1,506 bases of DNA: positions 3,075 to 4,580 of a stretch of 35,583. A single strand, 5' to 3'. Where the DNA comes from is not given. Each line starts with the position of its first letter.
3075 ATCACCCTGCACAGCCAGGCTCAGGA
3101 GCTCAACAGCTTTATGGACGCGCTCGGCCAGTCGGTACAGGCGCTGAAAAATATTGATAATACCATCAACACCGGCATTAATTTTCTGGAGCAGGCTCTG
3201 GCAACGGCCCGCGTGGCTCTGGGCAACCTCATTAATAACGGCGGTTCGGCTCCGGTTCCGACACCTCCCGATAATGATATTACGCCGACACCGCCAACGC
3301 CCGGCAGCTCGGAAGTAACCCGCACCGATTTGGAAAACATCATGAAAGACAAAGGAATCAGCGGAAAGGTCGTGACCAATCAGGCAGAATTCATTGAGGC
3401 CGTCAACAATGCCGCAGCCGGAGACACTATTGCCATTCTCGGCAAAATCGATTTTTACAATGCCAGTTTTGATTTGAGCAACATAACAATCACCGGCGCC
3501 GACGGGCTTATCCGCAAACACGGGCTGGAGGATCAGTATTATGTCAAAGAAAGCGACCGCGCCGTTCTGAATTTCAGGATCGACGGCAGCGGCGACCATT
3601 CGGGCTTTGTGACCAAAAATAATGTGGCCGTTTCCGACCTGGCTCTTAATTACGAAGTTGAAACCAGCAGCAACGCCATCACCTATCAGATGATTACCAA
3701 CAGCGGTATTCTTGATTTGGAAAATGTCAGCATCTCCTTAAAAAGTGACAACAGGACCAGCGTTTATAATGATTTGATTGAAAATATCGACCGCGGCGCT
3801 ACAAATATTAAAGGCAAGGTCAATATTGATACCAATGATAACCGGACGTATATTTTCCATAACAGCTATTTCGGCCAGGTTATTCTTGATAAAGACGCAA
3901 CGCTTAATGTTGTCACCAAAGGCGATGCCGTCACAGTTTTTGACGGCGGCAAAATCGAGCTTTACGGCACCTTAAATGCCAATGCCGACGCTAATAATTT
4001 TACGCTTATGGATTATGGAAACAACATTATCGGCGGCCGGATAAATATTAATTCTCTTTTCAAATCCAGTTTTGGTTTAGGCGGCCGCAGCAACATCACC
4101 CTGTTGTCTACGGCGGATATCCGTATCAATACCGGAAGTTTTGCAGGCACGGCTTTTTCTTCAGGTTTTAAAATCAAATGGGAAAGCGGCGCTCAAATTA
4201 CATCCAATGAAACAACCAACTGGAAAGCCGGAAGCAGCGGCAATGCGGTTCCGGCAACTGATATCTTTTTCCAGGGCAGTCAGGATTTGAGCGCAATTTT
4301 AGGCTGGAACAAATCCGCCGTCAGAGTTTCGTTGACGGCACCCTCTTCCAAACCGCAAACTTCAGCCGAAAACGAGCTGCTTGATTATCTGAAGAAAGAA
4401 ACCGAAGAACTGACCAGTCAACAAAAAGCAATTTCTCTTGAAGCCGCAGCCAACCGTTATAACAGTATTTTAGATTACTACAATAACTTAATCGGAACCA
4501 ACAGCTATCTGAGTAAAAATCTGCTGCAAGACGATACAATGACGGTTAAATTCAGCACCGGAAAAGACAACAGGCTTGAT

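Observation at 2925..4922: Giant flagellin-family protein with a Pro/Thr linker and a putative right-handed beta-helix insertion, driven by a sigma70-type promoter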

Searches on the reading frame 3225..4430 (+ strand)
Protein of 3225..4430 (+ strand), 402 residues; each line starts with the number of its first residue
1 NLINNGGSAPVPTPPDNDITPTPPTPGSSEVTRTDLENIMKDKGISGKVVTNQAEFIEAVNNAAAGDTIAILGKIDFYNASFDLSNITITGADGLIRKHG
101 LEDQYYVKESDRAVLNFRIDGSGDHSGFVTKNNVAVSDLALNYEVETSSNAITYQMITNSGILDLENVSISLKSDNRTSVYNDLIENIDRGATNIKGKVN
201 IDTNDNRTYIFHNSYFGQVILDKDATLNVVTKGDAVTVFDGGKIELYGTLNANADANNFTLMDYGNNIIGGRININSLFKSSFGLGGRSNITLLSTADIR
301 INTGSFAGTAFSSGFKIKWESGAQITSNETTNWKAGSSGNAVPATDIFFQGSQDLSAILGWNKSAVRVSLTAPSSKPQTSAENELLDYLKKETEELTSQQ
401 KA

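Call 9: search_solved_structures(query=window:3225-4430:+, max_evalue=10, show_alignments=2)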
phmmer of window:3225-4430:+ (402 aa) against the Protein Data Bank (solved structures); distinct sequences matched with E-value up to 10: 0.

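Call 15: search_protein_families(library=pfam, alignment_id=A2, max_evalue=10)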
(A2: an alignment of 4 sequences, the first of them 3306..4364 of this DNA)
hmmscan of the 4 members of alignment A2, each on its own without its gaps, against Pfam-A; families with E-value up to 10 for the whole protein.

A. member 1, window:3306-4364:+ (353 aa): 2 families
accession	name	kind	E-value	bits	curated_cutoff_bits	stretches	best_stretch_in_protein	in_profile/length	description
PF22025.1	ThiI_fer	-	0.00098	20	25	1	143-187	9-52/72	ThiI ferredoxin-like domain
PF13128.11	DUF3954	-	0.12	12.7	23.7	1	171-218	1-42/49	Protein of unknown function (DUF3954)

B. families by the number of members that match (of 4 scanned): 6 families
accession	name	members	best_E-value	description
PF22025.1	ThiI_fer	1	0.00098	ThiI ferredoxin-like domain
PF17954.7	Pirin_C_2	1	0.0047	Quercetinase C-terminal cupin domain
PF13128.11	DUF3954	1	0.12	Protein of unknown function (DUF3954)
PF14828.11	Amnionless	1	0.3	Amnionless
PF07009.16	NusG_II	1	0.32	NusG domain II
PF14869.12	DUF4488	1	1.8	Domain of unknown function (DUF4488)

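Call 24: find_related_loci(query=A2, collection=genome_contigs, flank=10000)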
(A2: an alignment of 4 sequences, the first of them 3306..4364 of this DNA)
Query A2 (353 aa) in genome_contigs; peptide patterns used: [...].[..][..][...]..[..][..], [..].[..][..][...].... (x = any residue, [..] = any of these).
384 stretches matched a pattern, but none encodes a relative of the query by tblastn (E <= 1e-3).

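Call 25: search_protein_representatives(alignment_id=A2)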
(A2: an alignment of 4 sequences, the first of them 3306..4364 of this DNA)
Query: 4 sequences, 354 profile positions. Proteins with E-value up to 0.001 (for the whole library): 39; up to 1e-10: 21; up to 1e-30: 7. The best 39 are listed.
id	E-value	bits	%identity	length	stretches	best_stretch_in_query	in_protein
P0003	1.8e-167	573.4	-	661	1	1-353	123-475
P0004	3.4e-151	519.8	-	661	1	1-354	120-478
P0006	2.9e-80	286.5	-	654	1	7-351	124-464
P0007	7.8e-69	248.9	-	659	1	2-338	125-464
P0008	3.5e-38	148.1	-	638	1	1-339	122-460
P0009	1.7e-37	145.8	-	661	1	2-339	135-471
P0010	5.3e-37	144.2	-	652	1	1-340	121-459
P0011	2.4e-24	102.6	-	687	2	20-237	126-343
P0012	2.0e-23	99.6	-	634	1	5-321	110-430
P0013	4.8e-22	95.1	-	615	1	3-339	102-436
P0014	6.4e-20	88.0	-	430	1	10-325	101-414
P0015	1.7e-19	86.7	-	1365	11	123-178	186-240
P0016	3.4e-19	85.7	-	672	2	23-251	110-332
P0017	7.5e-16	74.7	-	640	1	23-337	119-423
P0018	1.2e-15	74.0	-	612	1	14-302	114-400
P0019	1.1e-14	70.9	-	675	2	16-252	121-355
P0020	2.4e-14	69.7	-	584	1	22-301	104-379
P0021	2.5e-14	69.7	-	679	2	21-249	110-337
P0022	3.0e-13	66.1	-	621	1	81-314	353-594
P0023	5.6e-13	65.2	-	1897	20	122-157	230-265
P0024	2.5e-11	59.8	-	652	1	23-277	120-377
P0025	1.7e-10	57.1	-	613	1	21-312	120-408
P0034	7.1e-07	45.1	-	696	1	16-213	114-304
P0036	1.7e-06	43.9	-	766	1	86-265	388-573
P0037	7.4e-06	41.8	-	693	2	87-257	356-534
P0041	7.7e-05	38.5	-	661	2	6-209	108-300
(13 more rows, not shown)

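Call 27: search_protein_families(library=pfam, proteins=[P0006, P0008, P0011, P0012, P0015, P0016, P0022, P0023, P0036, P0037], max_evalue=0.01)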
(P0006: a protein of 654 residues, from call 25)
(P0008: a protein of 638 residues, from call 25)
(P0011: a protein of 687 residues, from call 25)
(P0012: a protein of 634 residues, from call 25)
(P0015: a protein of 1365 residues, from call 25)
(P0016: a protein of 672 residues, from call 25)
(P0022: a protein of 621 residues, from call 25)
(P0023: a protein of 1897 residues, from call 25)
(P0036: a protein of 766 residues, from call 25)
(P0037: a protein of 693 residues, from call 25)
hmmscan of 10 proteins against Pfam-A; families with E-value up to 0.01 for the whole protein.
P0006 (654 aa): 3 families
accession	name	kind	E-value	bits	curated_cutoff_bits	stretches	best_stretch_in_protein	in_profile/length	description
PF00700.27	Flagellin_C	-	0.0024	18.6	23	1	570-652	4-86/86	Bacterial flagellin C-terminal helical region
PF06600.16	DUF1140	-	0.0033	18.3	25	1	545-607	35-98/99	Protein of unknown function (DUF1140)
PF00669.25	Flagellin_N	-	0.0094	16.4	26.6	1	6-86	12-92/139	Bacterial flagellin N-terminal helical region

P0008 (638 aa): 1 family
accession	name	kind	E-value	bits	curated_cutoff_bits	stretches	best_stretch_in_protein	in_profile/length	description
PF00669.25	Flagellin_N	-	0.00023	21.7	26.6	1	15-98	12-95/139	Bacterial flagellin N-terminal helical region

P0011 (687 aa): 3 families
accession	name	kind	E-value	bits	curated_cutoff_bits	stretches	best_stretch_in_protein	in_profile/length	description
PF00669.25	Flagellin_N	-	3e-09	37.5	26.6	1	11-99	8-96/139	Bacterial flagellin N-terminal helical region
PF00700.27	Flagellin_C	-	0.00034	21.3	23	1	605-687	4-86/86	Bacterial flagellin C-terminal helical region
PF23854.1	DUF7217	-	0.0088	16.2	29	0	285-343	43-99/238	Domain of unknown function (DUF7217)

P0012 (634 aa): 2 families
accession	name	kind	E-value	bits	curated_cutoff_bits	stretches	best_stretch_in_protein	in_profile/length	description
PF00669.25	Flagellin_N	-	9.1e-10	39.2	26.6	1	4-89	10-95/139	Bacterial flagellin N-terminal helical region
PF09403.15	FadA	-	0.0061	17.4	28.5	0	462-493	45-76/99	Adhesion protein FadA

P0015 (1365 aa): 8 families
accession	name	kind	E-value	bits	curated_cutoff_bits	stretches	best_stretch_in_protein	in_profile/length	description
PF18676.6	MBG_2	-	6.5e-166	539.7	25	13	953-1027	1-71/72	MBG domain (YGX type)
PF18657.6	YDG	-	9.3e-19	67.9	25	2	286-360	2-82/85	YDG domain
PF13585.12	CHU_C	-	1.6e-12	47.8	27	1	1278-1351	2-74/86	CHU_C Type IX secretion signal domain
PF18911.6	PKD_4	-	1.3e-10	41.6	27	1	1111-1180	2-74/85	PKD domain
PF03946.19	Ribosomal_L11_N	-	2e-09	37.5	32.9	0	26-55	16-45/58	Ribosomal protein L11, N-terminal domain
PF02303.23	Phage_DNA_bind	-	5.1e-08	33.6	25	0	582-605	49-72/82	Helix-destabilising protein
PF07240.16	Turandot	-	2.7e-05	24.5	27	0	881-908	49-76/80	Stress-inducible humoral factor Turandot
PF18984.5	DUF5717_N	-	0.00064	18.1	25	0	192-253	13-74/875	Family of unknown function (DUF5717)N-terminal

P0016 (672 aa): 3 families
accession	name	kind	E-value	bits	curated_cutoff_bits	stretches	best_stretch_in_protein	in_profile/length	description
PF00700.27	Flagellin_C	-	2.8e-07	31.2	23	1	589-672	3-86/86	Bacterial flagellin C-terminal helical region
PF00669.25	Flagellin_N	-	3.1e-06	27.7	26.6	1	7-89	13-95/139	Bacterial flagellin N-terminal helical region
PF20585.4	Pectate_lyase_5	-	0.0054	17.3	24.3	1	108-245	2-107/126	Putative pectate lyase-like adhesive domain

P0022 (621 aa): 0 families

P0023 (1897 aa): 5 families
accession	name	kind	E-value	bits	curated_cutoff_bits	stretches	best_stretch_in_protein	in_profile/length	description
PF18676.6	MBG_2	-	0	1667.4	25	21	251-326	1-72/72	MBG domain (YGX type)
PF22076.2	Cep192_D6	-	3.6e-28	98.2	35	0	208-271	11-74/101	Cep192 domain 6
PF23960.2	DUF7289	-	3.2e-27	96.1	27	0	64-104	58-98/238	Family of unknown function (DUF7289)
PF18115.7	Tudor_3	-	1e-07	32.2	25.8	0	1689-1703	28-42/52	DNA repair protein Crb2 Tudor domain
PF23981.1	DUF7305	-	2e-05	25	27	0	1373-1400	75-102/185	Domain of unknown function (DUF7305)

P0036 (766 aa): 0 families

P0037 (693 aa): 0 families

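Call 37: search_solved_structures(query=A5, max_evalue=10, show_alignments=2)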
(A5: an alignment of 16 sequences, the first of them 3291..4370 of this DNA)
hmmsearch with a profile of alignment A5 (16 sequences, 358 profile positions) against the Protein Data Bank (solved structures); distinct sequences matched with E-value up to 10: 1.
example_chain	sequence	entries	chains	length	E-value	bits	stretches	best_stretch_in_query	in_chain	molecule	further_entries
9c3c_b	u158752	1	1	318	0.15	14.4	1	194-260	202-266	Beta-sarcoglycan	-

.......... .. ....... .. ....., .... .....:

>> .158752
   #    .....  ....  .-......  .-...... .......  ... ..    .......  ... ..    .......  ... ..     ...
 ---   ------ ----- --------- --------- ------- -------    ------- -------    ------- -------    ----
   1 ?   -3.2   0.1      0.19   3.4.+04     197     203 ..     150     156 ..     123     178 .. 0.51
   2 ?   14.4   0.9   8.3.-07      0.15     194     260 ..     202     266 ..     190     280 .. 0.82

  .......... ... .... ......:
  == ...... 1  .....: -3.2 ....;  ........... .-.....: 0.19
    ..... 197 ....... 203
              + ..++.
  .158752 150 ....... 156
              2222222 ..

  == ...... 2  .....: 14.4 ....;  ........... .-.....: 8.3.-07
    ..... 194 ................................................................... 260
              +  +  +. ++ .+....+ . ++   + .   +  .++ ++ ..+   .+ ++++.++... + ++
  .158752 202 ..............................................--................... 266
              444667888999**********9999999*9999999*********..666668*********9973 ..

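Call 43: find_encoding_contigs(protein=P0017, flank=10000, max_places=3)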
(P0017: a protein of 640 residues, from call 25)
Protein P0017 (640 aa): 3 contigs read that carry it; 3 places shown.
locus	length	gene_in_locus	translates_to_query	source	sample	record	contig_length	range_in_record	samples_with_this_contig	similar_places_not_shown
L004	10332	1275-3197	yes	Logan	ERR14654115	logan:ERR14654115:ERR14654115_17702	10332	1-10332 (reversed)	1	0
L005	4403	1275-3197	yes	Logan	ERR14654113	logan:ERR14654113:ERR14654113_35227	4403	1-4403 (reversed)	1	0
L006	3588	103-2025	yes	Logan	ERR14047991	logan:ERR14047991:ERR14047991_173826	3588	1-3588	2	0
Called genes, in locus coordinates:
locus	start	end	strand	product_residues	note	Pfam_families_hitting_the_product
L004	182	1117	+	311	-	PF13580:SIS_2, PF22198:GKRP_SIS_2 (faint), PF22645:GKRP_SIS_N, PF01380:SIS (faint), PF20741:GKRP-like_C (weak)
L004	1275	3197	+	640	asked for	PF00669:Flagellin_N, PF00700:Flagellin_C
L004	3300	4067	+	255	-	PF08032:SpoU_sub_bind, PF00588:SpoU_methylase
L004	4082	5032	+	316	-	PF13458:Peripla_BP_6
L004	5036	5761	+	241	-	PF13175:AAA_15 (faint), PF13476:AAA_23 (weak), PF00005:ABC_tran, PF13304:AAA_21 (weak)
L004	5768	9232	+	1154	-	PF23357:DUF7088, PF09822:ABC_transp_aux, PF14238:DUF4340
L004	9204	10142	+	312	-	PF01545:Cation_efflux, PF16916:ZT_dimer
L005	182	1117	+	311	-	PF13580:SIS_2, PF22198:GKRP_SIS_2 (faint), PF22645:GKRP_SIS_N, PF01380:SIS (faint), PF20741:GKRP-like_C (weak)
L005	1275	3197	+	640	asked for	PF00669:Flagellin_N, PF00700:Flagellin_C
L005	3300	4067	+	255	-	PF08032:SpoU_sub_bind, PF00588:SpoU_methylase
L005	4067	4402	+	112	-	?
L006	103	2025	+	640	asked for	PF00669:Flagellin_N, PF00700:Flagellin_C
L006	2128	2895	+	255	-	PF08032:SpoU_sub_bind, PF00588:SpoU_methylase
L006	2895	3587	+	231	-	?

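Call 47: predict_structure(alignment_id=A5)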
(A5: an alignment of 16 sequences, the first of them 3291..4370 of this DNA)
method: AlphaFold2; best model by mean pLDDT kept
length: 360 residues; sequences in the alignment: 16
mean_pLDDT: 91.3   pTM: 0.90
mean pLDDT of the five models: 91.3, 91.0, 91.0, 89.2, 88.2
residues with pLDDT >= 90: 277; 70-90: 62; 50-70: 11; < 50: 10
segments of 3 or more residues with pLDDT < 50: 351-360
pLDDT, mean of each block of 10 residues (from residue 1): 91 98 98 98 98 97 98 95 94 94 94 98 88 96 98 84 96 98 95 96 97 94 98 91 95 81 88 96 80 95 90 96 86 91 67 39
secondary structure, 60 per line:
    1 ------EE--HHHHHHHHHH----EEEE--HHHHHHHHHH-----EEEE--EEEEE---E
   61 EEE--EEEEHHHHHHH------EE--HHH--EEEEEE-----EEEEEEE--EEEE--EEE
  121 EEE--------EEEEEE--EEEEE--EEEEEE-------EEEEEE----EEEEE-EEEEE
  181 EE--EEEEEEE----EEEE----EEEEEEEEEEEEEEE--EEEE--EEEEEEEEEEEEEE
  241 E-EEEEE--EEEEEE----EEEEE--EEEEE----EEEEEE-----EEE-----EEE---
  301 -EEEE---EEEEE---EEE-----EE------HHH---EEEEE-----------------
elements in order: H11-20 E25-28 H31-40 E46-49 E52-56 E60-63 E66-69 H70-76 E92-97 E103-109 E112-115 E118-123 E132-137 E140-144 E147-152 E160-165 E170-174 E176-182 E185-191 E196-199 E204-218 E221-224 E227-241 E243-247 E250-255 E260-264 E267-271 E276-281 E287-289 E295-297 E302-305 E309-313 E317-319 E339-343

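Call 52: fold_search(model_id=the predicted structure, library=pdb)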
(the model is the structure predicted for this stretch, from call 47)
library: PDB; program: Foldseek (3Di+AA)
matches with E <= 10: 324; with E <= 0.001: 0
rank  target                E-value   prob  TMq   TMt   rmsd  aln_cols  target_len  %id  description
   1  3jur_D                3.4e-03  0.97  0.36  0.31  15.9       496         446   10  The crystal structure of a hyperthermoactive Exopolygalacturonase from Thermotoga maritima (released 2009-11-17)
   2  7kob                  7.6e-03  0.12  0.12  0.12  18.1       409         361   11  Crystal structure of antigen 43b from Escherichia coli CFT073 (released 2022-03-09)
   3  1jta                  1.1e-02  0.89  0.33  0.33  11.1       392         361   14  Crystal Structure of Pectate Lyase A (C2 form) (released 2002-06-19)
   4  7bbv_A                1.2e-02  0.51  0.21  0.24  13.4       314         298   11  Pectate lyase B from Verticillium dahliae (released 2022-07-13)
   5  1ooc_A                1.5e-02  0.92  0.34  0.34   8.8       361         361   13  Mutations in the T1.5 loop of pectate lyase A (released 2004-03-16)
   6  7chu_A                2.1e-02  0.80  0.33  0.26  12.1       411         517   10  Geobacillus virus E2 - ORF18 (released 2021-04-14)
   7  2v5i                  2.3e-02  0.20  0.18  0.14  14.8       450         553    7  Structure of the receptor-binding protein of bacteriophage Det7: a podoviral tailspike in a myovirus (released 2008-02-19)
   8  7o7t                  3.1e-02  0.90  0.35  0.20  10.2       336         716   12  Structure of the PL6 family alginate lyase Patl3640 from Pseudoalteromonas atlantica T6c in complex with 4-deoxy-L-eryth (released 2021-07-28)
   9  7xy1_A                3.3e-02  0.21  0.21  0.16  15.3       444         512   12  Cryo-EM structure of Klebsiella phage Kp9 type I tail fiber gp42 in vitro (released 2023-06-07)
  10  6c72_A                3.6e-02  0.35  0.23  0.17  13.4       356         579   12  Crystal structure of a tailspike protein gp49 from Acinetobacter baumannii bacteriophage Fri1, a capsular polysacchari (released 2019-01-23)
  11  1jrg_A                3.8e-02  0.92  0.37  0.38   8.0       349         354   14  Crystal Structure of the R3 form of Pectate Lyase A, Erwinia chrysanthemi (released 2002-06-19)
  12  9qrm_B                3.8e-02  0.38  0.26  0.19  13.4       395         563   12  X-ray structure of Kp32gp38 in complex with K21 pyr5 (released 2025-09-03)
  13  8ikw_B                4.4e-02  0.21  0.19  0.20  14.8       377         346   15  A complex structure of PGIP-PG (released 2024-02-07)
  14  5zky                  5.7e-02  0.15  0.18  0.16  16.6       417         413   10  Crystal structure of DFA-IIIase from Arthrobacter chlorophenolicus A6 without its lid (released 2018-12-19)
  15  2pyg_A                6.0e-02  0.21  0.22  0.21  13.6       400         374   11  Azotobacter vinelandii Mannuronan C-5 epimerase AlgE4 A-module (released 2008-05-27)
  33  1jrg_B                1.3e-01  0.57  0.33  0.34   9.1       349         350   14  Crystal Structure of the R3 form of Pectate Lyase A, Erwinia chrysanthemi (released 2002-06-19)
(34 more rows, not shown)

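Call 53: search_protein_families(library=pfam, alignment_id=A5, max_evalue=1)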
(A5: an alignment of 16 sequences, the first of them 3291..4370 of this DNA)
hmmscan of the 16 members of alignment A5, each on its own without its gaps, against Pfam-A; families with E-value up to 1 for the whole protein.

A. member 1, window:3291-4370:+ (360 aa): 2 families
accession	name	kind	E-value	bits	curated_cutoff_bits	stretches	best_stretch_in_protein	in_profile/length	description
PF22025.1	ThiI_fer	-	0.001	19.9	25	1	148-192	9-52/72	ThiI ferredoxin-like domain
PF13128.11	DUF3954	-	0.12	12.6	23.7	0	176-223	1-42/49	Protein of unknown function (DUF3954)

B. families by the number of members that match (of 16 scanned): 13 families
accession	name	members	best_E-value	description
PF00676.26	E1_dh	1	0.00038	Dehydrogenase E1 component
PF22025.1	ThiI_fer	1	0.001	ThiI ferredoxin-like domain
PF17954.7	Pirin_C_2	1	0.0047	Quercetinase C-terminal cupin domain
PF04790.18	Sarcoglycan_1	1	0.0061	Sarcoglycan complex subunit protein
PF06668.17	ITI_HC_C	1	0.018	Inter-alpha-trypsin inhibitor heavy chain C-terminus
PF19644.4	DUF6147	1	0.018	Family of unknown function (DUF6147)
PF13742.12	tRNA_anti_2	1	0.03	OB-fold nucleic acid binding domain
PF13517.12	FG-GAP_3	1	0.056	FG-GAP-like repeat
PF03315.21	SDH_beta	1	0.074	Serine dehydratase beta chain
PF13128.11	DUF3954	1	0.12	Protein of unknown function (DUF3954)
PF09864.15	MliC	1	0.13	Membrane-bound lysozyme-inhibitor of c-type lysozyme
PF07009.16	NusG_II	1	0.31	NusG domain II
PF14828.11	Amnionless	1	0.33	Amnionless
